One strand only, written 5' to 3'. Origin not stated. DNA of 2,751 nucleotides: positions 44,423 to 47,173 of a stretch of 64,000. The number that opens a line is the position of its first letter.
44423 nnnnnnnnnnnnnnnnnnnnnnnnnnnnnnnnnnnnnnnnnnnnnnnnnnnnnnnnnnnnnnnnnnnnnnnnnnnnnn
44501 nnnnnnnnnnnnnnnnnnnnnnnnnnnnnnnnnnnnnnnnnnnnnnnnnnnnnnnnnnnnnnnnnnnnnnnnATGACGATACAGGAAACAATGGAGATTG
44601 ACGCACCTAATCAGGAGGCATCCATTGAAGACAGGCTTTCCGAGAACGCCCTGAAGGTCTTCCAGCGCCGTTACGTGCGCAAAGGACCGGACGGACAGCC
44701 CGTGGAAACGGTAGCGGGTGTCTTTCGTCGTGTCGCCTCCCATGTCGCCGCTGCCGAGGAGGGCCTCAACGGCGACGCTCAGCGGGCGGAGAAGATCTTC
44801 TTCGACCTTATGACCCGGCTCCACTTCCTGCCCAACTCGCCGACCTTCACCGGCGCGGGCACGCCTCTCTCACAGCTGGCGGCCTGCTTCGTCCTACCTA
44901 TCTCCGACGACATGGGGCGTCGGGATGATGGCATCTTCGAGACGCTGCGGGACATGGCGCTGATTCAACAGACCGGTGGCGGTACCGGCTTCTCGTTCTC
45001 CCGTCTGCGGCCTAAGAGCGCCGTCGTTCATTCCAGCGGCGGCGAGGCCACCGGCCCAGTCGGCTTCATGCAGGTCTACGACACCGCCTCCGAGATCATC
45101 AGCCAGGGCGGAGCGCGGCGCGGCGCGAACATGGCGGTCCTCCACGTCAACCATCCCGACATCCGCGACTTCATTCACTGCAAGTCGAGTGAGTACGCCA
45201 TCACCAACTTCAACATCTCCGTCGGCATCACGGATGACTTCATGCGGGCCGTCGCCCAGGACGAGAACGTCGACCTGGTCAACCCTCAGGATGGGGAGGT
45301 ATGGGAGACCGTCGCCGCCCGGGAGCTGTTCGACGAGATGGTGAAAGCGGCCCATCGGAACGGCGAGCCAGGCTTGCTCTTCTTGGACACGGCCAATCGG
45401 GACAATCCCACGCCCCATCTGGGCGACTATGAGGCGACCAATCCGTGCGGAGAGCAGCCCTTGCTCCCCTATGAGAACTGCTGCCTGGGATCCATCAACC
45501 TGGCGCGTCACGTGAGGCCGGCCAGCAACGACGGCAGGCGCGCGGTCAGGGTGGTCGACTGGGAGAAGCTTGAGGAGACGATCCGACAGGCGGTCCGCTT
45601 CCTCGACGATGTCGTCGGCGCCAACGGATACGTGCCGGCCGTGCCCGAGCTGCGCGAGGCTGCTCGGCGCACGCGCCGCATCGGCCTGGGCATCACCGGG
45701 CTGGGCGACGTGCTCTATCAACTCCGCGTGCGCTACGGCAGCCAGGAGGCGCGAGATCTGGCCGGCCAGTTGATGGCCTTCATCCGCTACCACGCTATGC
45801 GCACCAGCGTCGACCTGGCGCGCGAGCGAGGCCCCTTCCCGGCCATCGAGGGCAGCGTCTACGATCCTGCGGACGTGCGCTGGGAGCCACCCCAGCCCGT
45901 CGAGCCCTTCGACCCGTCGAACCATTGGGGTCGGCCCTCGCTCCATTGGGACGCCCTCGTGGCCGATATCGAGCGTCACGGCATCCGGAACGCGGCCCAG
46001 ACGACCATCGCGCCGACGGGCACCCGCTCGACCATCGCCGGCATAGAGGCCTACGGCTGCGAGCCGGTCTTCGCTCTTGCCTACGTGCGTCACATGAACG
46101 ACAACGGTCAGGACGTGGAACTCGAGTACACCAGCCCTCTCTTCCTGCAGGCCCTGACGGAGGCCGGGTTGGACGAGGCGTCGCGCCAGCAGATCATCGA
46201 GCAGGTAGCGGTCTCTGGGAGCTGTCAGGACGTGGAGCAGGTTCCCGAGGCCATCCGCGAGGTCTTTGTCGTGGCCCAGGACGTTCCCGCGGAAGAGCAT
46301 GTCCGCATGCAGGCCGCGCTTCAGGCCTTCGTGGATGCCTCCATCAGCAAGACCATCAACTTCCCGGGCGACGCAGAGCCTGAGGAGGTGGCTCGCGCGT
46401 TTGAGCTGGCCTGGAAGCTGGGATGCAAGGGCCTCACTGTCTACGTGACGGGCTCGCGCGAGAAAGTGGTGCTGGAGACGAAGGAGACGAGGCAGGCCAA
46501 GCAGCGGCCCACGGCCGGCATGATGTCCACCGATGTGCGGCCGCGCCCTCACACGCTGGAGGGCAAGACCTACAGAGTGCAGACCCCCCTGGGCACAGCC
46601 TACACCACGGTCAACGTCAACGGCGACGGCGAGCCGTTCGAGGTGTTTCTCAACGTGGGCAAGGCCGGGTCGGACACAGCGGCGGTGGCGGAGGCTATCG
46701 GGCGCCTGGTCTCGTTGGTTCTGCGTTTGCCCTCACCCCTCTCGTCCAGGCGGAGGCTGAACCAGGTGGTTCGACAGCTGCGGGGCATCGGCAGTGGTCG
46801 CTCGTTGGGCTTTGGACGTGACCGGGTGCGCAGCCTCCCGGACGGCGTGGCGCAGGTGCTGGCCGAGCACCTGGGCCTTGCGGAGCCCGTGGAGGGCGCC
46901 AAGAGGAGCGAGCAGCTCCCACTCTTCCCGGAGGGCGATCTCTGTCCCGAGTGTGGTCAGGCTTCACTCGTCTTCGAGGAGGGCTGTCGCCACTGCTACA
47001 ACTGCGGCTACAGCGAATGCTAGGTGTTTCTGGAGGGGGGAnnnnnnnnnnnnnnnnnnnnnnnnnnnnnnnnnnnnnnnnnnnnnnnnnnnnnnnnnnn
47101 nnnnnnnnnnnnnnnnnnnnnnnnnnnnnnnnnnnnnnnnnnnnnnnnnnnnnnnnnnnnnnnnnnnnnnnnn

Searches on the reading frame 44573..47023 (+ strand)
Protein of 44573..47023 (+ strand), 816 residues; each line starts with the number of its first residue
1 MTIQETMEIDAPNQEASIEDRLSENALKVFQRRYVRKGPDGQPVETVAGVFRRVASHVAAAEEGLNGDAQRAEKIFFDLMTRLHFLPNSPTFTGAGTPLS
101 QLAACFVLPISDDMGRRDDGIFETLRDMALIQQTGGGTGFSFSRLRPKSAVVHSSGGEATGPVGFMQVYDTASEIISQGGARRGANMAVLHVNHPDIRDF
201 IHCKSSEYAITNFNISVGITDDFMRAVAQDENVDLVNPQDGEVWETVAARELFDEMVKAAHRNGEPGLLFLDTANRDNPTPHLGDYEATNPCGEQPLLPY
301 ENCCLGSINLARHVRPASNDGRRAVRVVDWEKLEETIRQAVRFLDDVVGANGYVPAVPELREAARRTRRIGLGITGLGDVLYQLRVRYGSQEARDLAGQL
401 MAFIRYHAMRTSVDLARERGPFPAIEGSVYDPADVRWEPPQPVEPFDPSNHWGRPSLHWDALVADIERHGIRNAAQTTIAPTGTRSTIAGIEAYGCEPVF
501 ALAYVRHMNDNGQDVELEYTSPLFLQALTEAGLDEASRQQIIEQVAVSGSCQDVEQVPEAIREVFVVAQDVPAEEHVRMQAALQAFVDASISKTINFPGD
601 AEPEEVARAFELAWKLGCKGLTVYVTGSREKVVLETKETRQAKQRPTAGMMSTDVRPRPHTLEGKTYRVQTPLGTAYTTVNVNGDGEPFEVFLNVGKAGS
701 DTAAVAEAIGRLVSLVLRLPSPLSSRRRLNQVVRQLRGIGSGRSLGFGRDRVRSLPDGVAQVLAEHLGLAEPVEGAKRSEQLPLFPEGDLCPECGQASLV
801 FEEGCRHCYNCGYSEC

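Call 3: search_protein_families(library=pfam, proteins=[window:44573-47023:+])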
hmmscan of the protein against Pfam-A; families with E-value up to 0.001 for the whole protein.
window:44573-47023:+ (816 aa): 3 families
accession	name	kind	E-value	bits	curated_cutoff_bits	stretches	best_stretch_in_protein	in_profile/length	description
PF02867.20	Ribonuc_red_lgC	-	2.2e-132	442.8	23.9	1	103-624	1-523/523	Ribonucleotide reductase, barrel domain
PF00317.26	Ribonuc_red_lgN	-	1.7e-20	73.3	28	1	21-99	2-76/77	Ribonucleotide reductase, all-alpha domain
PF12637.14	TSCPD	-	5.7e-15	55.8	22.8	1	667-767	3-88/88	TSCPD domain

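Call 29: search_protein_families(library=ncbifam, proteins=[window:44573-47023:+], max_evalue=0.1)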
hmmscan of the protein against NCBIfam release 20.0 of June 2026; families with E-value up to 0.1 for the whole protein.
window:44573-47023:+ (816 aa): 21 families
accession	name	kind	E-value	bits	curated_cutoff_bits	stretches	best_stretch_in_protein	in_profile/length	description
NF006417.0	PRK08665.1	equivalog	4.6e-267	888.2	961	1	17-816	7-758/759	vitamin B12-dependent ribonucleotide reductase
TIGR02504.1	NrdJ_Z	equivalog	5.4e-201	669.3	399.95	1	27-634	2-606/606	adenosylcobalamin-dependent ribonucleoside-diphosphate reductase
NF005010.0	PRK06406.1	subfamily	2.2e-172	575.1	1125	3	70-431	217-564/771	vitamin B12-dependent ribonucleotide reductase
NF006207.0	PRK08332.1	equivalog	1.4e-115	387.2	2400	3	291-644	1241-1574/1684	vitamin B12-dependent ribonucleotide reductase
NF005122.0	PRK06556.1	equivalog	4.6e-104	349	859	2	211-724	286-812/960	vitamin B12-dependent ribonucleotide reductase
TIGR02506.1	NrdE_NrdA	equivalog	8e-99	331.8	341.05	1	25-624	2-612/616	ribonucleoside-diphosphate reductase subunit alpha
NF005401.0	PRK06948.1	subfamily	1.4e-91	308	906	2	28-509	19-488/604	ribonucleotide reductase-like protein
NF005991.0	PRK08115.1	equivalog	3.3e-84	283.4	854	3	243-507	429-675/858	vitamin B12-dependent ribonucleotide reductase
NF005544.0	PRK07207.1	equivalog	2e-76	257.6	965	2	243-625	539-908/965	ribonucleoside-diphosphate reductase subunit alpha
NF006577.0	PRK09102.1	equivalog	3.9e-75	253.3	620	2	13-427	16-415/604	ribonucleoside-diphosphate reductase subunit alpha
NF005736.0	PRK07562.1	equivalog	1.3e-71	241.6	1737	4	212-425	396-600/1222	vitamin B12-dependent ribonucleotide reductase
NF005101.0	PRK06539.1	equivalog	1.9e-71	241.2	988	2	245-624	394-757/822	ribonucleoside-diphosphate reductase subunit alpha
NF009029.0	PRK12365.1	equivalog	6.2e-57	193.3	1350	2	242-626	621-992/1046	ribonucleoside-diphosphate reductase subunit alpha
NF006279.0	PRK08447.1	equivalog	8.3e-50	170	1082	3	26-240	141-351/789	ribonucleoside-diphosphate reductase subunit alpha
NF005483.0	PRK07088.1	equivalog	1e-46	159.5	1214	3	327-505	505-667/764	ribonucleoside-diphosphate reductase subunit alpha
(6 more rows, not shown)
